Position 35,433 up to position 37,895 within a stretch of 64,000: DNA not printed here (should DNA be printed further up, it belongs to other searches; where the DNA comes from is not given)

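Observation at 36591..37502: About 45 cysteines in ~300 residues, arranged as 6-7 copies of a C-x2-C-x4-C-x2-H unit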

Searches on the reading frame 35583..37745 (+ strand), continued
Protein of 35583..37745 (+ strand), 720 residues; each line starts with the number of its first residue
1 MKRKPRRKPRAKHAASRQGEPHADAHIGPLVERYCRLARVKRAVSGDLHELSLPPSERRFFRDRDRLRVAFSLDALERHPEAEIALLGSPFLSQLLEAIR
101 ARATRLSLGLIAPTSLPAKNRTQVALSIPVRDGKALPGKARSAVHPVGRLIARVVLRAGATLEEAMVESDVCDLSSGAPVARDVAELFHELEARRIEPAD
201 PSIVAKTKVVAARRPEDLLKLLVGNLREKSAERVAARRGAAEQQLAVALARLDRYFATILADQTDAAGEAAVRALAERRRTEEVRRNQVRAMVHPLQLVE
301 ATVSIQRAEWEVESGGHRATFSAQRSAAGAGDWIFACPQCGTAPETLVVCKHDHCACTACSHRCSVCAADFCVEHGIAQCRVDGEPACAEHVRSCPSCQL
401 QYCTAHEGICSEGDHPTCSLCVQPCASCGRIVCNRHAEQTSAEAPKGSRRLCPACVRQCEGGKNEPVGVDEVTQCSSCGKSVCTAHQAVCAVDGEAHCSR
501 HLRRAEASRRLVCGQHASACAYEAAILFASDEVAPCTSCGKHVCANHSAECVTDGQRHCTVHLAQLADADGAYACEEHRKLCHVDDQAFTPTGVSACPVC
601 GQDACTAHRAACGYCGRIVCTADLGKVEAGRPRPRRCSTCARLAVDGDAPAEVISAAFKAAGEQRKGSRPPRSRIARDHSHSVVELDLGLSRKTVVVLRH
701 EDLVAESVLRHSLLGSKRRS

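Call 23: fold_search(model_id=the predicted structure, library=pdb)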
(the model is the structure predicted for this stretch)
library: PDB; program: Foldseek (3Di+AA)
matches with E <= 10: 173; with E <= 0.001: 0
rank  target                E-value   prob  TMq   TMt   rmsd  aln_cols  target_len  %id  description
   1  1wmi_A                9.0e-01  0.51  0.07  0.44   9.4        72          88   11  Crystal structure of archaeal RelE-RelB complex from Pyrococcus horikoshii OT3 (released 2005-03-15)
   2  2ysm_MODEL_1_A        1.0e+00  0.18  0.06  0.27   9.5        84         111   23  Solution structure of the second and third PHD domain from Histone-lysine N-methyltransferase 2C (KMT2C/MLL3) (released 2007-10-09)
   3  2a20_MODEL_1_A        1.4e+00  0.75  0.06  0.58   3.2        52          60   17  Solution structure of Rim2 Zinc Finger Domain (released 2005-08-16)
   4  8f2r_H                2.4e+00  0.11  0.04  0.14  13.8       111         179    9  Human CCC complex (released 2023-05-24)
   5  7zhm_C                2.6e+00  0.21  0.06  0.34   4.5        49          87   10  Salmonella enterica Rhs1 C-terminal toxin TreTu complex with TriTu immunity protein (released 2022-11-23)
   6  6kon_D                2.8e+00  0.93  0.10  0.06   2.1        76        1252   21  Mycobacterium tuberculosis initial transcription complex comprising sigma H and 5'-OH RNA of 5 nt (released 2020-03-11)
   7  2co8_MODEL_1_A        2.8e+00  0.20  0.06  0.33   6.6        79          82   15  Solution structures of the LIM domain of human NEDD9 interacting protein with calponin homology and LIM domain (released 2005-11-17)
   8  5zx3_D                2.9e+00  0.92  0.09  0.05   2.1        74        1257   22  Mycobacterium tuberculosis RNA polymerase holoenzyme with ECF sigma factor sigma H (released 2019-03-20)
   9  3vgz_C                3.1e+00  0.30  0.06  0.12   4.1        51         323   10  Crystal structure of E. coli YncE (released 2011-11-16)
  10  2otr_MODEL_1_A        3.3e+00  0.15  0.06  0.37   9.6        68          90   13  Solution Structure of Conserved Hypothetical Protein HP0892 from Helicobacter pylori (released 2007-12-18)
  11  4lmh_B                3.3e+00  0.14  0.04  0.04   3.0        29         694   21  Crystal structure of the outer membrane decaheme cytochrome OmcA (released 2014-04-16)
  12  7x6s                  3.3e+00  0.08  0.05  0.03   9.2        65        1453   12  lymphocytic choriomeningitis virus RNA-dependent RNA polymerase (LCMV-L protein) (released 2023-09-13)
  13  8pr4_Y                3.3e+00  0.04  0.04  0.08  16.6       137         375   12  Dynactin pointed end bound to JIP3 (released 2024-03-27)
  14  9b7j_K                3.5e+00  0.04  0.07  0.10  12.1       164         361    9  Cryo-EM structure of human dynactin complex bound to Chlamydia effector Dre1 (released 2025-04-16)
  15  2zet_C                3.6e+00  0.47  0.05  0.26   3.0        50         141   24  Crystal structure of the small GTPase Rab27B complexed with the Slp homology domain of Slac2-a/melanophilin (released 2008-09-30)
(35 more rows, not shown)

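Call 25: search_protein_families(library=pfam, proteins=[P0211, P0241, P0254, P0258, P0264, P0235, P0245, P0129], max_evalue=1)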
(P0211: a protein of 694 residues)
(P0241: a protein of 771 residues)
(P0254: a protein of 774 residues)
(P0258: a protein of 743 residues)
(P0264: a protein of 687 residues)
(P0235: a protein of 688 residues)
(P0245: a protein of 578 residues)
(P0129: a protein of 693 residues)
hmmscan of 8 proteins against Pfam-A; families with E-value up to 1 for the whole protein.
P0211 (694 aa): 2 families
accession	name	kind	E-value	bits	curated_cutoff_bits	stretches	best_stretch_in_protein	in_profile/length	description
PF11079.13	YqhG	-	0.13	11.7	25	1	117-245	108-236/258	Bacterial protein YqhG of unknown function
PF13094.11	CENP-Q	-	0.63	10.6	28.5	0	214-265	50-101/162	CENP-Q, a CENPA-CAD centromere complex subunit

P0241 (771 aa): 1 family
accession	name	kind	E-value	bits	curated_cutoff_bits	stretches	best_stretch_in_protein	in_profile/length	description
PF13256.11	DUF4047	-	0.23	11.9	22.1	1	182-228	62-105/125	Domain of unknown function (DUF4047)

P0254 (774 aa): 1 family
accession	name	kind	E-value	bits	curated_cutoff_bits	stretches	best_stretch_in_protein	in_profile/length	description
PF04678.18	MCU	-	0.17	12.4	30.8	1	246-306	52-112/177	Mitochondrial calcium uniporter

P0258 (743 aa): 0 families

P0264 (687 aa): 1 family
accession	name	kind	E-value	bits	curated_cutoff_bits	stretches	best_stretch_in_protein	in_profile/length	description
PF03484.21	B5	-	0.015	15.9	28.6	1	13-43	21-51/67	tRNA synthetase B5 domain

P0235 (688 aa): 1 family
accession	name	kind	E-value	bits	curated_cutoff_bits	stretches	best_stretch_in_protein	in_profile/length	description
PF17926.6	TetR_C_21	-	0.045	14.4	26.2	1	192-257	44-110/111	Tetracyclin repressor-like, C-terminal domain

P0245 (578 aa): 1 family
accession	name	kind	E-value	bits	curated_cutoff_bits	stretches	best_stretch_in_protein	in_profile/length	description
PF19911.4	DUF6384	-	0.1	12.1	25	1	193-287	111-204/308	Family of unknown function (DUF6384)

P0129 (693 aa): 0 families

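Call 30: find_homologous_proteins(query=A3, max_evalue=0.00001)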
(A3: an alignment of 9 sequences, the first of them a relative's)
Query A3 (9 sequences) (771 aa, profile of the alignment): 14 proteins with E <= 0.00001 among 8000 candidates.
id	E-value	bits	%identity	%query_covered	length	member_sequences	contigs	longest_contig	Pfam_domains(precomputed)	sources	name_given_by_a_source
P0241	1.3e-228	778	100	100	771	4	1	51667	-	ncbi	-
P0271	5.4e-182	624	26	99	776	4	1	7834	-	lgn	-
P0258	2.8e-173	596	31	36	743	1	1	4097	-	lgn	-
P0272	5.8e-120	420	40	61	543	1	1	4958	-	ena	-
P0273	1.8e-83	299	26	75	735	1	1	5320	-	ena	-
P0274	2.5e-72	262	30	31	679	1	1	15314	-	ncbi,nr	ncbi:MAG TPA: hypothetical protein VGU74_00140 [Gemmatimonadales bacterium]|nr:hypothetical protein 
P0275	1.2e-69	254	29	59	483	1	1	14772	-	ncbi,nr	ncbi:MAG: hypothetical protein M9894_39590 [Planctomycetes bacterium]|nr:hypothetical protein [Planc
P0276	7.4e-68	248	26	69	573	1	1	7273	-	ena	-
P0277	4.1e-66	242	25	67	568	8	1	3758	-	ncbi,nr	ncbi:MAG TPA: hypothetical protein VFJ24_11340 [Gaiellales bacterium]|nr:hypothetical protein [Gaiel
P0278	7.7e-61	224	24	68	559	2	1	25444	-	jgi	-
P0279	1.8e-53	200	29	61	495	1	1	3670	-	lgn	-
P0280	9.5e-53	198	28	59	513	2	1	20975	-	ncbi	-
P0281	5.0e-45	172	28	57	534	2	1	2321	-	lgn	-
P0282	3.6e-41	160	24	65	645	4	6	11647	PF00179.32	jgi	jgi:ubiquitin-protein ligase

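Call 31: find_encoding_contigs(protein=P0241, flank=8000, max_places=1)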
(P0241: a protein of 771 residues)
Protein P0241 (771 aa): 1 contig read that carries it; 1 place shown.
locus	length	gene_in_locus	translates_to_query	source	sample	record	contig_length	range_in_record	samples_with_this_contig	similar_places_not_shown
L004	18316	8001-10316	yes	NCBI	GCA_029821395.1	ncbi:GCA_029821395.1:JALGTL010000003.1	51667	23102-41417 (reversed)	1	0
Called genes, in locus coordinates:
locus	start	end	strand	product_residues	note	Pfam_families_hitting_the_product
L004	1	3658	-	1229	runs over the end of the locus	PF00754:F5_F8_type_C, PF22633:F5_F8_type_C_2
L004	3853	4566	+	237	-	-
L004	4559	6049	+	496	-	PF17862:AAA_lid_3 (faint), PF00004:AAA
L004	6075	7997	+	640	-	PF00176:SNF2-rel_dom, PF00270:DEAD, PF04851:ResIII, PF00271:Helicase_C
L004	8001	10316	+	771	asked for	-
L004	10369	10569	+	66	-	PF11211:DUF2997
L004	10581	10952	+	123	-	PF06868:DUF1257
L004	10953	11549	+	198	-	PF13353:Fer4_12, PF04055:Radical_SAM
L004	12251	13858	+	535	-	PF00111:Fer2, PF17651:Raco_middle, PF14574:RACo_C_ter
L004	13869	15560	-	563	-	PF13320:GH123_cat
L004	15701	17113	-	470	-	-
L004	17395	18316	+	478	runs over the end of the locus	PF04932:Wzy_C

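Call 32: find_encoding_contigs(protein=P0275, flank=8000, max_places=1)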
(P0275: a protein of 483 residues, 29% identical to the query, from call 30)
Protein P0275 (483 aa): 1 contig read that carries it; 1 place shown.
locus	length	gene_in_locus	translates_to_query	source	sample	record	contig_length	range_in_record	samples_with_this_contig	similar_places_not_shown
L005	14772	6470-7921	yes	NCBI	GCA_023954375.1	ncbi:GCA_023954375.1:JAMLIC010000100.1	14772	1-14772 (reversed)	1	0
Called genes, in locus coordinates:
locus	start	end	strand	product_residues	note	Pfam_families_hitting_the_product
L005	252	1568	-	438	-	-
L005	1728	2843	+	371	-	-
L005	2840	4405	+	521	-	PF00004:AAA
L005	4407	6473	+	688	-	PF00176:SNF2-rel_dom, PF00270:DEAD (weak), PF04851:ResIII, PF00271:Helicase_C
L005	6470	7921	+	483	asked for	-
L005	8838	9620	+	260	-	-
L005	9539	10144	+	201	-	-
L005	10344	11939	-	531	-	PF13492:GAF_3 (weak), PF00158:Sigma54_activat, PF14532:Sigma54_activ_2, PF07728:AAA_5 (weak), PF25601:AAA_lid_14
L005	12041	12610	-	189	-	-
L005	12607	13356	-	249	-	PF00515:TPR_1 (faint), PF07719:TPR_2 (faint), PF13181:TPR_8 (faint), PF13371:TPR_9 (faint), PF13414:TPR_11 (faint), PF13428:TPR_14 (faint), PF14559:TPR_19 (faint), PF13432:TPR_16 (weak), +1 more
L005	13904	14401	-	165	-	-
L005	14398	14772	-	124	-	PF00873:ACR_tran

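Call 33: find_encoding_contigs(protein=P0278, flank=8000, max_places=1)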
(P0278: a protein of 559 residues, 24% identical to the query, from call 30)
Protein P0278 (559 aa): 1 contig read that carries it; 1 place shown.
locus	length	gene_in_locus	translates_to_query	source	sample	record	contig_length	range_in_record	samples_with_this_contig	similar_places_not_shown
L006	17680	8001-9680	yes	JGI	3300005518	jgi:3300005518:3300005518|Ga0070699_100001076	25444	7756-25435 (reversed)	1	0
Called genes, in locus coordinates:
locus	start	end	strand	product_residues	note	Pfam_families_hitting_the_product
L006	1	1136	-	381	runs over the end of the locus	?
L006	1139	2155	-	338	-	-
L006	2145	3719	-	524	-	PF00890:FAD_binding_2 (faint), PF01266:DAO (faint), PF00732:GMC_oxred_N, PF05199:GMC_oxred_C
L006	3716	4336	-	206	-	-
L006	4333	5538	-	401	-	-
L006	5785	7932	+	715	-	PF04851:ResIII, PF00176:SNF2-rel_dom, PF00270:DEAD (weak), PF00271:Helicase_C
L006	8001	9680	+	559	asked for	-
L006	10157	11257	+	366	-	-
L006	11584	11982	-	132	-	PF26549:Tricorn_N (weak), PF07676:PD40 (faint)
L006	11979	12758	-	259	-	-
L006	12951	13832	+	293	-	-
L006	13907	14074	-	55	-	-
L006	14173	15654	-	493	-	PF02661:Fic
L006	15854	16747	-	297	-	-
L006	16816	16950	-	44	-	-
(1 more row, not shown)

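Call 37: search_protein_families(library=pfam, alignment_id=A2, max_evalue=10)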
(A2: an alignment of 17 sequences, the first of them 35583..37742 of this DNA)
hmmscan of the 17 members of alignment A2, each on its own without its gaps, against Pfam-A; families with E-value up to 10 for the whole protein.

A. member 1, window:35583-37742:+ (720 aa): 0 families

B. families by the number of members that match (of 17 scanned): 16 families
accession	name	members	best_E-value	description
PF05458.17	Siva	2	0.0092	Cd27 binding protein (Siva)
PF03484.21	B5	1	0.015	tRNA synthetase B5 domain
PF07364.17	DUF1485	1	0.023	Metallopeptidase family M81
PF19363.4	DUF5939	1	0.03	Family of unknown function (DUF5939)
PF17926.6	TetR_C_21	1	0.045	Tetracyclin repressor-like, C-terminal domain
PF19911.4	DUF6384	1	0.1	Family of unknown function (DUF6384)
PF11079.13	YqhG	1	0.13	Bacterial protein YqhG of unknown function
PF04678.18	MCU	1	0.17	Mitochondrial calcium uniporter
PF13256.11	DUF4047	1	0.23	Domain of unknown function (DUF4047)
PF02800.25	Gp_dh_C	1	0.3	Glyceraldehyde 3-phosphate dehydrogenase, C-terminal domain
PF13094.11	CENP-Q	1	0.63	CENP-Q, a CENPA-CAD centromere complex subunit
PF07798.16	CCDC90-like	1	0.68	Coiled-coil domain-containing protein 90-like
PF21834.1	DUF6894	1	2.1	Domain of unknown function (DUF6894)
PF19801.4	DUF6284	1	2.2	Family of unknown function (DUF6284)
PF04977.20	DivIC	1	2.3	Septum formation initiator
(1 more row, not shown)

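Call 38: find_encoding_contigs(protein=P0282, flank=8000, max_places=2)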
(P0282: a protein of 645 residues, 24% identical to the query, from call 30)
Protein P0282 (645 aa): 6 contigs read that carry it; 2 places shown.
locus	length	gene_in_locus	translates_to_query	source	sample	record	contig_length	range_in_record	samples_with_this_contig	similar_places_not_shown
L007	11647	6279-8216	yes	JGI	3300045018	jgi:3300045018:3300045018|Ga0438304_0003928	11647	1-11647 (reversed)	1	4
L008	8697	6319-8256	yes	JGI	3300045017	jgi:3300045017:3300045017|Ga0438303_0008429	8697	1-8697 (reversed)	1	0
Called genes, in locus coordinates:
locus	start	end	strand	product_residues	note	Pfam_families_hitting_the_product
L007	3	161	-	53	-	?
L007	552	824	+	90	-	PF08817:YukD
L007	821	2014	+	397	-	PF00899:ThiF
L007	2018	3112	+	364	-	PF01398:JAB, PF14464:Prok-JAB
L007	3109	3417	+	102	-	-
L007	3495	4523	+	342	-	PF16697:Yop-YscD_cpl, PF00498:FHA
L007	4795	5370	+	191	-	PF00130:C1_1 (faint), PF12773:DZR (faint), PF13240:Zn_Ribbon_1 (faint), PF13248:Zn_ribbon_3 (weak), PF13828:DUF4190 (weak)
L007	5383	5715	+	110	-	-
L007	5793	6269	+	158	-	PF14446:Prok-RING_1 (faint)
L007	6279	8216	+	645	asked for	PF00179:UQ_con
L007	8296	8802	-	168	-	PF14101:DUF4275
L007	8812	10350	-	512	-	-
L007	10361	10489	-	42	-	-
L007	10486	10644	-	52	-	-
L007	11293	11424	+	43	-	-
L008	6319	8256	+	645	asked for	PF00179:UQ_con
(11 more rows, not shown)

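Call 39: find_encoding_contigs(protein=P0280, flank=8000, max_places=1)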
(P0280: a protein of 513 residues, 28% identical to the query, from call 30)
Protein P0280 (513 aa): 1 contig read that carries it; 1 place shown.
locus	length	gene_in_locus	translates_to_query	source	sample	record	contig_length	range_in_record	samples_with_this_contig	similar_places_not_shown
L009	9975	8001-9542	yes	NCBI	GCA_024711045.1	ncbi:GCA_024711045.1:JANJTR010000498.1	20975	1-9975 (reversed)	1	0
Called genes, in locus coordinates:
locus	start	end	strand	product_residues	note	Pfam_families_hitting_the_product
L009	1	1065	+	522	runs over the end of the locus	PF07963:N_methyl (weak)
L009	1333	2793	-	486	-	-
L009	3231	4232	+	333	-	-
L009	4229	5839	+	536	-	PF00004:AAA, PF17862:AAA_lid_3 (faint)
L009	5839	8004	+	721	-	PF00176:SNF2-rel_dom, PF00270:DEAD (weak), PF04851:ResIII, PF00271:Helicase_C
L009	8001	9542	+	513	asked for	-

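Call 51: find_related_loci(query=A1, collection=genome_contigs, flank=3000)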
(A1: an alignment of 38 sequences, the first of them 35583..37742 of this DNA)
Query A1 (720 aa) in genome_contigs; peptide patterns used: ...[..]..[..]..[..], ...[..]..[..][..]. (x = any residue, [..] = any of these).
207 stretches matched a pattern; 58 encode a relative of the query (tblastn E <= 1e-3); 58 distinct loci.
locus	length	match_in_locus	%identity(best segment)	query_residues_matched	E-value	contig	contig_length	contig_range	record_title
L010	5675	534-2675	89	1-720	0e+0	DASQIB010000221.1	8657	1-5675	MAG TPA_asm: Gemmatimonadales bacterium isolate SMAG_U11848 k141_249911, whole genome shotgun sequence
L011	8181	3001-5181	74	2-719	0e+0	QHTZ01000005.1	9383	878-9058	MAG: Gemmatimonadetes bacterium isolate AG4 14_0929_02_40cm_scaffold_7299_curated, whole genome shotgun sequence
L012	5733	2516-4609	63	18-719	0e+0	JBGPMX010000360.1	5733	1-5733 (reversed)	MAG: Planctomycetia bacterium isolate OBJ_0618_7090110_228 k141_8311081_length_5733_cov_13.0000, whole genome shotgun se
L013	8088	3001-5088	64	20-719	0e+0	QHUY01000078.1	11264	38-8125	MAG: Gemmatimonadetes bacterium isolate AG17 14_1009_16_40cm_scaffold_14856_curated, whole genome shotgun sequence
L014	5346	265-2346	64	18-719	0e+0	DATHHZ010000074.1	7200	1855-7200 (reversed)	MAG TPA_asm: Burkholderiales bacterium isolate SMAG_U12513 k141_205678, whole genome shotgun sequence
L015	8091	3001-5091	67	20-719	0e+0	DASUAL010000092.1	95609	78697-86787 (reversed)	MAG TPA_asm: Gemmatimonadales bacterium isolate SMAG_U2494 k141_1315030, whole genome shotgun sequence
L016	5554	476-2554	64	19-719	0e+0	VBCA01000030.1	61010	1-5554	MAG: Betaproteobacteria bacterium isolate BP_5 14_0919_02_20cm_scaffold_222, whole genome shotgun sequence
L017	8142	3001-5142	64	20-719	0e+0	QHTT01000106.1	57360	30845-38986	MAG: Gemmatimonadetes bacterium isolate AG45 14_1009_05_20cm_scaffold_895_curated, whole genome shotgun sequence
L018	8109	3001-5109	65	20-719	0e+0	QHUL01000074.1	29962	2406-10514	MAG: Gemmatimonadetes bacterium isolate AG29 14_1009_02_40cm_scaffold_648_curated, whole genome shotgun sequence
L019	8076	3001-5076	64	20-719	0e+0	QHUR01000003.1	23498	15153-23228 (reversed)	MAG: Gemmatimonadetes bacterium isolate AG23 14_1009_16_30cm_scaffold_2931_curated, whole genome shotgun sequence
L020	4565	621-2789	64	20-719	0e+0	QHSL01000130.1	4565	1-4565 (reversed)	MAG: Candidatus Rokuibacteriota bacterium isolate AR31 14_1009_16_40cm_scaffold_79078_curated, whole genome shotgun sequ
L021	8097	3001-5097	65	20-719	0e+0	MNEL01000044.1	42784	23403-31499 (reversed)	MAG: Gemmatimonadetes bacterium 13_1_40CM_69_22 13_1_40cm_scaffold_258, whole genome shotgun sequence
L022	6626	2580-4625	64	20-711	0e+0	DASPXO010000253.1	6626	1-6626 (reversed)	MAG TPA_asm: Gemmatimonadales bacterium isolate SMAG_U11569 k141_268569, whole genome shotgun sequence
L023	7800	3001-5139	63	1-719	0e+0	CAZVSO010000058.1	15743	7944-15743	MAG TPA_asm: uncultured Gemmatimonadaceae bacterium isolate SRP119689_co1_97 genome assembly, contig: NODE_5255_length_1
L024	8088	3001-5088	66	20-719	0e+0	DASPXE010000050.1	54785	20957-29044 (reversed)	MAG TPA_asm: Gemmatimonadales bacterium isolate SMAG_U11559 k141_1033813, whole genome shotgun sequence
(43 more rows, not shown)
